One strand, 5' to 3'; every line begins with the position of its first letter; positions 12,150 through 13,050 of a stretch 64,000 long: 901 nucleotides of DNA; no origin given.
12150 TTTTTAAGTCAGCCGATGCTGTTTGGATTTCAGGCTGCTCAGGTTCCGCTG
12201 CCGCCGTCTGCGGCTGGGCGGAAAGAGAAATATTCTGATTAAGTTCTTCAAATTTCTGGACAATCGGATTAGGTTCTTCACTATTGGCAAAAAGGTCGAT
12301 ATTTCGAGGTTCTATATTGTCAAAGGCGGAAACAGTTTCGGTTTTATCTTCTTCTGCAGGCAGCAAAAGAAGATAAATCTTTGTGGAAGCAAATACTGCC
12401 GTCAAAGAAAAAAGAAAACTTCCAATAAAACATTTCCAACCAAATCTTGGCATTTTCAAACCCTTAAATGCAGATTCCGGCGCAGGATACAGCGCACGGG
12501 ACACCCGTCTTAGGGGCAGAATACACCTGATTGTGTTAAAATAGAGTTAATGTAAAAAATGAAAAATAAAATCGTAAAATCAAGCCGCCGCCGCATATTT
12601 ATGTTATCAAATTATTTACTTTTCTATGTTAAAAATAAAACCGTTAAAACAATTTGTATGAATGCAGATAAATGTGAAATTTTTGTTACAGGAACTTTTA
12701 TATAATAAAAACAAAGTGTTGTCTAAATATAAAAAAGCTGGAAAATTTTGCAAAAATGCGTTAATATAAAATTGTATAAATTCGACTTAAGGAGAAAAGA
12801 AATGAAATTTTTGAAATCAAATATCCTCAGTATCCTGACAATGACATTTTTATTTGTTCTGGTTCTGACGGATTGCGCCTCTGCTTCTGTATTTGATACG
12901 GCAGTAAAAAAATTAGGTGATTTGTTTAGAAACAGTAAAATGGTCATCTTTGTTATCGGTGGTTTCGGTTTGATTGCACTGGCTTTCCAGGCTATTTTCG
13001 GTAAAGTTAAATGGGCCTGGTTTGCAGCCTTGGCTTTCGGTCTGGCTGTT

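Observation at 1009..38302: Back-to-back type IVb pilus operon and VirB-type T4SS operon form one ~37-kb chromosomal super-locus with no mobility genes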

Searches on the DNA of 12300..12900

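Call 84: search_rna_families(source=window, start=12300, end=12900, threshold=evalue, max_evalue=1)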
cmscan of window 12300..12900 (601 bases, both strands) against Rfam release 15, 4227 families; matches with E-value up to 1: 3.
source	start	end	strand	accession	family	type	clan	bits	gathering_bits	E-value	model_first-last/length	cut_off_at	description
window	12495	12647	+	RF02881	MH_s25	Gene; sRNA;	-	23.4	114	0.043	1-207/207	no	Mesorhizobail RNA 25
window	12330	12418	+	RF02698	Avalong_thermometer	Cis-reg; thermoregulator;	-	18.2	154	0.73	1-131/131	no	Avalong 5' UTR thermometer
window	12310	12406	-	RF00114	S15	Cis-reg; leader;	CL00121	17.6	39.5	0.12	1-117/117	no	Ribosomal S15 leader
